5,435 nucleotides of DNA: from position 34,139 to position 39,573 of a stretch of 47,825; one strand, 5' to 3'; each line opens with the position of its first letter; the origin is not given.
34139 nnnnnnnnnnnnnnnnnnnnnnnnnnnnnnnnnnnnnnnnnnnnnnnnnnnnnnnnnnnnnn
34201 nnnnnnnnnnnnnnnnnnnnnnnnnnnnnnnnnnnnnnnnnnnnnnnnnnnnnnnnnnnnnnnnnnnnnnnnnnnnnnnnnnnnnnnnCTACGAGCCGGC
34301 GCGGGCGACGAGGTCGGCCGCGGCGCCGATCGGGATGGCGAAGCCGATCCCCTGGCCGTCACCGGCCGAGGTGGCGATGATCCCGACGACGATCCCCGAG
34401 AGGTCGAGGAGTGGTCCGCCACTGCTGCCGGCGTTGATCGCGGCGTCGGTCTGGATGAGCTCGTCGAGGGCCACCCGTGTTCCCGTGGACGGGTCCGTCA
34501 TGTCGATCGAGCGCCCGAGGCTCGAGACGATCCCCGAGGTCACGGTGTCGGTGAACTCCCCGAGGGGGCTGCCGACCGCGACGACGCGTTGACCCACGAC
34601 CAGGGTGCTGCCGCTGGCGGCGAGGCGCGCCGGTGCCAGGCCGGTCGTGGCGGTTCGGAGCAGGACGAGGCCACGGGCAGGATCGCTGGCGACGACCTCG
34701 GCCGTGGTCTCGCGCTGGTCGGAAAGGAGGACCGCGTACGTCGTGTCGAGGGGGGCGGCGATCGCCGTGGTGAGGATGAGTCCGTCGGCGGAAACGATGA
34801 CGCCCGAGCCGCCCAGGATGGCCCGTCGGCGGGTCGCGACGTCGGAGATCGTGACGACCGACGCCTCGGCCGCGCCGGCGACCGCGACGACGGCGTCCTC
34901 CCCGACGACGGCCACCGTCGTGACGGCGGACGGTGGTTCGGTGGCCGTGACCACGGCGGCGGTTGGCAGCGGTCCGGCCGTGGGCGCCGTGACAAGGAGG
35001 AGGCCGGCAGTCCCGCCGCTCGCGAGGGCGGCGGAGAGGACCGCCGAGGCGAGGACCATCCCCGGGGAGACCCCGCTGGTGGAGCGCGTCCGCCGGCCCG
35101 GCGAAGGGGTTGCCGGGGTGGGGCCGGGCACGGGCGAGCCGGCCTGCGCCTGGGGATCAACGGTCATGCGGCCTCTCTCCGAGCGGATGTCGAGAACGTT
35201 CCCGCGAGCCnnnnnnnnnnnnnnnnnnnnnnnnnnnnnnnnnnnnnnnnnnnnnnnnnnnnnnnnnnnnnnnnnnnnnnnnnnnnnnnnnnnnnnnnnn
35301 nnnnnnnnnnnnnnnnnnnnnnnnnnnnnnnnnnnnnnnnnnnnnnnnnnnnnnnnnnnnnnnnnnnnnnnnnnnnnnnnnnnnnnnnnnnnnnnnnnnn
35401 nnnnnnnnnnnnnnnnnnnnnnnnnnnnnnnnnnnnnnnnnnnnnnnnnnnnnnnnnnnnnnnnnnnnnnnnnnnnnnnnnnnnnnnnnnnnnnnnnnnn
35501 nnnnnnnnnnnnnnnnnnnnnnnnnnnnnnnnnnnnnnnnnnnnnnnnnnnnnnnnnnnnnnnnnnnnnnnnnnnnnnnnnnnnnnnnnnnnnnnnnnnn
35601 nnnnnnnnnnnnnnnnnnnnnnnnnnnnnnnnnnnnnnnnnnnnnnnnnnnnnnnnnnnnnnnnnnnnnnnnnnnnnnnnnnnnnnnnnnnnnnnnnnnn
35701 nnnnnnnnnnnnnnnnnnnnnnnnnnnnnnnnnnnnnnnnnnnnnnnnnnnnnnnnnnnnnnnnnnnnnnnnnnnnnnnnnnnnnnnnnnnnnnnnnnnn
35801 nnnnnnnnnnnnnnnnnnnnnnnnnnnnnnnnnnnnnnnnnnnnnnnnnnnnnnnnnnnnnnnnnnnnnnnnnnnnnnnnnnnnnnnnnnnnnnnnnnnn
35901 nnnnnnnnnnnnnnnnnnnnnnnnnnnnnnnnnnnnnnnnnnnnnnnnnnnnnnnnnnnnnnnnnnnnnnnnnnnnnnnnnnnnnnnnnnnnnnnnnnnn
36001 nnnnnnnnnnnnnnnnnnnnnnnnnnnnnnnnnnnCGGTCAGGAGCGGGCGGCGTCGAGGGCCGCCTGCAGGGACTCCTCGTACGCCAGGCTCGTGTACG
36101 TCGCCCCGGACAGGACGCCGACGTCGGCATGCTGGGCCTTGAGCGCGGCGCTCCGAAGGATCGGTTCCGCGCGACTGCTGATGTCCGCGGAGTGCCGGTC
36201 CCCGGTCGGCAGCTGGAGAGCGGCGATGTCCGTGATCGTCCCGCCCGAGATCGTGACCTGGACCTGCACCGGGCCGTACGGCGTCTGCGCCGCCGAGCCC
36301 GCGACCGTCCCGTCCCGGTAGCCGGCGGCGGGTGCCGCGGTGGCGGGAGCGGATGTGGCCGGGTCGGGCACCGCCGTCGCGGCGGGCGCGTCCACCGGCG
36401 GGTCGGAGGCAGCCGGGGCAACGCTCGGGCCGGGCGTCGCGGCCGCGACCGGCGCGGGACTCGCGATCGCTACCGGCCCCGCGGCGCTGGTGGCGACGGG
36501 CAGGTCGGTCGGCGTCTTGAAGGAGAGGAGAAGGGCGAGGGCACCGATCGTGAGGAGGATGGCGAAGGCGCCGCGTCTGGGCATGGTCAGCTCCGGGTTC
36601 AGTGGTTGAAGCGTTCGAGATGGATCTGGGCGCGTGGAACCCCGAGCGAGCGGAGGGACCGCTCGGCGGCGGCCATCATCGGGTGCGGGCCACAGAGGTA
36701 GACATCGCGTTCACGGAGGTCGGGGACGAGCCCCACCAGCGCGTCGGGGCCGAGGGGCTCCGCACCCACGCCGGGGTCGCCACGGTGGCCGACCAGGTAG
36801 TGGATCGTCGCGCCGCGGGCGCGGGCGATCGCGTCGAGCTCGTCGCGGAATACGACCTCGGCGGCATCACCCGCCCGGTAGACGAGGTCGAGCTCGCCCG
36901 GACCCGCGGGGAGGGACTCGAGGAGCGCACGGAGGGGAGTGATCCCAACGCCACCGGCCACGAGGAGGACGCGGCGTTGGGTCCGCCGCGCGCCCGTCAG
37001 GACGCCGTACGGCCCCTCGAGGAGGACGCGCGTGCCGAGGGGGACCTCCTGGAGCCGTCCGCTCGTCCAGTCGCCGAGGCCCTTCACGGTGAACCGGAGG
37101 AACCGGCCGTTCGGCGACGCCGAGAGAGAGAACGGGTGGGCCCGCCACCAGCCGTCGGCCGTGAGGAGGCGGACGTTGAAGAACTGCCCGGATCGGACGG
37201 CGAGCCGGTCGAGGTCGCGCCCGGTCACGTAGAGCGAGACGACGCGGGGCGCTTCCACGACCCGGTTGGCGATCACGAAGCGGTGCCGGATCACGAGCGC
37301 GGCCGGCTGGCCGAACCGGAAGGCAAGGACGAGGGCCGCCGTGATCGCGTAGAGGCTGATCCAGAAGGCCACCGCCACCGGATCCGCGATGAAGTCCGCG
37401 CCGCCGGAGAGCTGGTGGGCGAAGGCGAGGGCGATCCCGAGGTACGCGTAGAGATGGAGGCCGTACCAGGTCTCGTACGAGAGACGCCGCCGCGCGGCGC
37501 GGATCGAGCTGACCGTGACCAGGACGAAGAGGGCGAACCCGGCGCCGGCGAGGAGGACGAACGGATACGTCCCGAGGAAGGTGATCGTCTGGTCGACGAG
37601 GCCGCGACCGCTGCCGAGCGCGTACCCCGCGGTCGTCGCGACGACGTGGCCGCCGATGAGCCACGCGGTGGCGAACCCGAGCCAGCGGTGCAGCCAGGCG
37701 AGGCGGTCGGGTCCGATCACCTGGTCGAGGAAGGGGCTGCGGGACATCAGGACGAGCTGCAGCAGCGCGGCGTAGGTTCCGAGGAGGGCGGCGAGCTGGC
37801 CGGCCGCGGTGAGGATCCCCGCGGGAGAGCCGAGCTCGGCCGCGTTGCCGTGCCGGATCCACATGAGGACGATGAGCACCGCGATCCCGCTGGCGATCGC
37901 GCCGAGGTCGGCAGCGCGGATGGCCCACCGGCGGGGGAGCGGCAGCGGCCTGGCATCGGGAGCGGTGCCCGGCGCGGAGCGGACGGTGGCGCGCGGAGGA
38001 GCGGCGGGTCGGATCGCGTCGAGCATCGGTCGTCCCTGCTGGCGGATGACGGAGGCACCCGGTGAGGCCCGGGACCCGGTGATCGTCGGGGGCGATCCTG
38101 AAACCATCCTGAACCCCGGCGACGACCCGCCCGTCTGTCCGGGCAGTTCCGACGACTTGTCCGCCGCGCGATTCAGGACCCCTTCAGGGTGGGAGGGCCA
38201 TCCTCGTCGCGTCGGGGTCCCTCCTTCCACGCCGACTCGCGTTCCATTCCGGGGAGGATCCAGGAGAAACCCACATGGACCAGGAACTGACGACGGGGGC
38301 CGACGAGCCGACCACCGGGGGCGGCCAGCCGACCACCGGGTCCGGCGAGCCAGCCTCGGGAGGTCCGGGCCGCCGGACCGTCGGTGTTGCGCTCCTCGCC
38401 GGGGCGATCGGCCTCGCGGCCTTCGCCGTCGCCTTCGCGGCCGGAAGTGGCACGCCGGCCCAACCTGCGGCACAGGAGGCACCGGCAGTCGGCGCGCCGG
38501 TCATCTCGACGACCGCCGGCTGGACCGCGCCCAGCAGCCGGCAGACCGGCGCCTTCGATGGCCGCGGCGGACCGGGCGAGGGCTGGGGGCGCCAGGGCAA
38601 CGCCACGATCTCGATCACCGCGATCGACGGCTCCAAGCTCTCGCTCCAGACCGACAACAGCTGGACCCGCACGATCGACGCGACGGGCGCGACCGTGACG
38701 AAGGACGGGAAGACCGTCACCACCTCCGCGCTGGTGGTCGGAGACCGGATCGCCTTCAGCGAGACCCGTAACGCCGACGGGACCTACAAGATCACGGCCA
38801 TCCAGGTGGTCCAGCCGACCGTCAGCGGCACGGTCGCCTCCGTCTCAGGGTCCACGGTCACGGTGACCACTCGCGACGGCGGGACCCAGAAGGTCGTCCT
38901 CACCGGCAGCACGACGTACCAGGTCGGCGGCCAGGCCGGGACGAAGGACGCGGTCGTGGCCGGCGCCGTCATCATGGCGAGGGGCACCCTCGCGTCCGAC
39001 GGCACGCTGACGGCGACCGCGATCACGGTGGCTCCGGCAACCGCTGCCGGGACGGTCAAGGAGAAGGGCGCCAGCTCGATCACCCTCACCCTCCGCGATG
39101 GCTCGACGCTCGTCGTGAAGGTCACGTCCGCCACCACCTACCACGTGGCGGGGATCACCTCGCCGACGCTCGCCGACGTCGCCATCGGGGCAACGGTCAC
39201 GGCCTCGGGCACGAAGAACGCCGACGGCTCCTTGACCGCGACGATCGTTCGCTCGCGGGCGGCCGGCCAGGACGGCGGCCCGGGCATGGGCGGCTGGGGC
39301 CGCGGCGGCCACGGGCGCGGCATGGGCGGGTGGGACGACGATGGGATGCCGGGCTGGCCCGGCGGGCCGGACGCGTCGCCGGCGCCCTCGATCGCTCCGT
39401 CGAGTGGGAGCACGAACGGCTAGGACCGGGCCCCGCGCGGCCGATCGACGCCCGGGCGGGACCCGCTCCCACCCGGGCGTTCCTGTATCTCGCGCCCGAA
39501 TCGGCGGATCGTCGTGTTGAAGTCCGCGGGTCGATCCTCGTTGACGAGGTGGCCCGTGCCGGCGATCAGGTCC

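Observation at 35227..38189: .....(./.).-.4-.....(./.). direct repeats at 11-bp period in front of three operons: predicted regulon of the adjacent OmpR-type two-component system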

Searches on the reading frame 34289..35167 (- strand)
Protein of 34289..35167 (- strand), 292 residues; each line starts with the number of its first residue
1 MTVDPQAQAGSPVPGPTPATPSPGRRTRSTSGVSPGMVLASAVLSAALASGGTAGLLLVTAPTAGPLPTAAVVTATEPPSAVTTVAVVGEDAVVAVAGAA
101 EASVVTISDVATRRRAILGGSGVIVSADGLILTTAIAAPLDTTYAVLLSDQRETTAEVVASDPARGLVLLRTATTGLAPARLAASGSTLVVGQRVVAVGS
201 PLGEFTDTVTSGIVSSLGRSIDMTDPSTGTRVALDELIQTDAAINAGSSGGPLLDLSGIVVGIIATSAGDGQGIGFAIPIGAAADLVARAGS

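Call 7: search_protein_families(library=pfam, proteins=[window:34289-35167:-])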
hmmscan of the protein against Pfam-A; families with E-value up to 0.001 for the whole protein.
window:34289-35167:- (292 aa): 2 families
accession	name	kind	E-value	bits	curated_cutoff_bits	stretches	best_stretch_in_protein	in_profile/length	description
PF13365.12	Trypsin_2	-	1.3e-24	88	27.6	1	120-263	1-144/144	Trypsin-like peptidase domain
PF00089.32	Trypsin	-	9.3e-11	42.4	20.6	1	174-285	101-218/220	Trypsin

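Call 36: search_protein_families(library=ncbifam, proteins=[window:34289-35167:-], max_evalue=0.00001)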
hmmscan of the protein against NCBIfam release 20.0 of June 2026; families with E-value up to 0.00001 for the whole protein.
window:34289-35167:- (292 aa): 12 families
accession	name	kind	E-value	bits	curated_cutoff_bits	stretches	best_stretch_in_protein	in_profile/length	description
TIGR02037.1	degP_htrA_DO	subfamily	3.3e-40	138.3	416.2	1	114-288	56-225/434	Do family serine endopeptidase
NF047968.1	SerProtHtrA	equivalog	2.1e-39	135.9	470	1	70-288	40-254/357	serine protease HtrA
NF041521.1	HhoA_HhoB_HtrA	equivalog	1.9e-33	116.2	450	1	119-286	58-219/335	HhoA/HhoB/HtrA family serine endopeptidase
NF050055.1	SerProtHtrAMycob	equivalog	1.7e-25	89.9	800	1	4-283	113-399/502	serine protease HtrA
NF007526.1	PRK10139.1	equivalog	5.3e-24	84.7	756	1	120-286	93-255/456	serine endoprotease DegQ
NF008189.1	PRK10942.1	equivalog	1.2e-23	83.3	720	1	118-287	113-278/477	serine endoprotease DegP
TIGR02038.1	protease_degS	equivalog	2e-23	83.1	422.95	1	107-287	66-243/351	outer membrane-stress sensor serine endopeptidase DegS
NF053637.1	SerProtHtrAspr2045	equivalog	5.5e-23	81.5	650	1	82-286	61-278/394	serine protease HtrA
NF040960.1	MamE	equivalog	1.3e-20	73.6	800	1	34-282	33-285/659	magnetosome formation protease MamE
NF008147.1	PRK10898.1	equivalog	2.7e-19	69.6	408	1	53-286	15-243/352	outer membrane-stress sensor serine endopeptidase DegS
NF033740.0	MarP_fam_protase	equivalog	1.8e-15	56.9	250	1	86-289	179-376/390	MarP family serine protease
NF040961.1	MamO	equivalog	4.9e-11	41.7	800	1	92-279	74-256/648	magnetosome protein MamO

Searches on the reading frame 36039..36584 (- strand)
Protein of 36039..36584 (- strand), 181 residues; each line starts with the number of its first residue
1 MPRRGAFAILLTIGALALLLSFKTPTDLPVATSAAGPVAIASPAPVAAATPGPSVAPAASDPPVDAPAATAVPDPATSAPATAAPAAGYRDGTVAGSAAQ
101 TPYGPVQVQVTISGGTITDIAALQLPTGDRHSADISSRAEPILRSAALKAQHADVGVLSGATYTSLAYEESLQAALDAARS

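Call 7: search_protein_families(library=pfam, proteins=[window:36039-36584:-])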
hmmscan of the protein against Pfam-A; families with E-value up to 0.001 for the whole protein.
window:36039-36584:- (181 aa): 1 family
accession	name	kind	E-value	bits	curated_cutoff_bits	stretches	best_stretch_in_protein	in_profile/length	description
PF04205.19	FMN_bind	-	2.5e-07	31.7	22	1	104-177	4-77/77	FMN-binding domain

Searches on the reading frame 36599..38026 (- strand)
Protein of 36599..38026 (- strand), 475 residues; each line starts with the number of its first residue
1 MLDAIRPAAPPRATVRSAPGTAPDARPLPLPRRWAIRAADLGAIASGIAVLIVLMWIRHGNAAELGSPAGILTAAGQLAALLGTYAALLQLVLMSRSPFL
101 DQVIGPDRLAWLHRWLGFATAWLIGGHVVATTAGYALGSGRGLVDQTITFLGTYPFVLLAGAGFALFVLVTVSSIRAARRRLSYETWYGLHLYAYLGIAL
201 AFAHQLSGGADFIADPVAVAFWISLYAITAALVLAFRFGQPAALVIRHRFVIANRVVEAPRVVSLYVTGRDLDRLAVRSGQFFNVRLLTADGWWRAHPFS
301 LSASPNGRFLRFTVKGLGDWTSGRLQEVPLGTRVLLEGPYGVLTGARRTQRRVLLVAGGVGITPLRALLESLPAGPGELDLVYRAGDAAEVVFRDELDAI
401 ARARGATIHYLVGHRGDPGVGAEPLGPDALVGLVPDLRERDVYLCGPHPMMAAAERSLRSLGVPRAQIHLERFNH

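Call 7: search_protein_families(library=pfam, proteins=[window:36599-38026:-])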
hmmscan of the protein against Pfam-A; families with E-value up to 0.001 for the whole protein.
window:36599-38026:- (475 aa): 3 families
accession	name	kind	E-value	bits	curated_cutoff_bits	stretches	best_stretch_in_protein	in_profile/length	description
PF01794.25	Ferric_reduct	-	2e-15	57.4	28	1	81-201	3-120/121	Ferric reductase like transmembrane component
PF00175.26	NAD_binding_1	-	1.1e-08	36.2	22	1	355-455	1-108/109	Oxidoreductase NAD-binding domain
PF08022.18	FAD_binding_8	-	3.1e-06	27.7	22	1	274-342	27-107/109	FAD-binding domain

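Call 36: search_protein_families(library=ncbifam, proteins=[window:36599-38026:-], max_evalue=0.00001)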
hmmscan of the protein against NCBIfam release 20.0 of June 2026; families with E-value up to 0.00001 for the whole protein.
window:36599-38026:- (475 aa): 13 families
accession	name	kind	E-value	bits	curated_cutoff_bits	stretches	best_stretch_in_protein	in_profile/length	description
NF009805.0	PRK13289.1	equivalog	4.2e-25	88.5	432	1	249-473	156-392/399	NO-inducible flavohemoprotein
NF040810.1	BenC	equivalog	5e-20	71.9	430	1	260-474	117-331/333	benzoate 1,2-dioxygenase electron transfer component BenC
NF007964.0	PRK10684.1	equivalog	3.7e-19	68.9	383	1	251-474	13-238/333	NADH oxidoreductase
NF000796.0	PRK00054.1-1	equivalog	4.7e-16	58.8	224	1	256-473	12-203/254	dihydroorotate dehydrogenase electron transfer subunit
NF058606.1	GlBtMonoRdsGbcB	equivalog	1.7e-13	50.2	500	1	311-473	77-247/362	glycine betaine monooxygenase reductase subunit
TIGR02160.1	PA_CoA_Oxy5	hypoth_equivalog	2.8e-13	49.4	420.8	1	278-474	34-242/352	1,2-phenylacetyl-CoA epoxidase subunit PaaE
NF045803.1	MethMoxFADbindMmoC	equivalog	8.8e-13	47.7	500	1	273-473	136-340/343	aromatic/alkene monooxygenase hydroxylase FAD-binding subunit MmoC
NF008822.0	PRK11872.1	equivalog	1.8e-09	37.1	402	1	270-474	130-336/341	anthranilate 1,2-dioxygenase electron transfer component AntC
TIGR01941.1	nqrF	equivalog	6.7e-07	28.6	295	0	330-473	251-403/405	NADH:ubiquinone reductase (Na(+)-transporting) subunit F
NF006220.0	PRK08345.1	subfamily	1.3e-06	27.9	395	1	275-400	41-164/294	cytochrome-c3 hydrogenase subunit gamma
TIGR02911.1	sulfite_red_B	equivalog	1.3e-06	27.7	288.6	1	274-468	28-219/261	anaerobic sulfite reductase subunit AsrB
NF000798.0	PRK00054.1-3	equivalog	2.4e-06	27.4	219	1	275-452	29-188/244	dihydroorotate dehydrogenase electron transfer subunit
NF040830.1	sulfhyd_ShyC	equivalog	3.3e-06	26.5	600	1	270-397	31-157/288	NAD(P)-dependent hydrogenase/sulfhydrogenase 2 subunit gamma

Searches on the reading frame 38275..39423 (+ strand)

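Call 7: search_protein_families(library=pfam, proteins=[window:38275-39423:+])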
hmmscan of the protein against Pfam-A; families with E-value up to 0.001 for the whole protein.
window:38275-39423:+ (382 aa): 1 family
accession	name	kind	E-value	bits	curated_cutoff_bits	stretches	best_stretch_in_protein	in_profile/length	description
PF18914.6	DUF5666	-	7.5e-12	45.8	27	1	185-250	2-59/60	Domain of unknown function (DUF5666)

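Call 36: search_protein_families(library=ncbifam, proteins=[window:38275-39423:+], max_evalue=0.00001)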
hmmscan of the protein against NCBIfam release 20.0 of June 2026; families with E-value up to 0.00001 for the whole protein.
window:38275-39423:+ (382 aa): 0 families
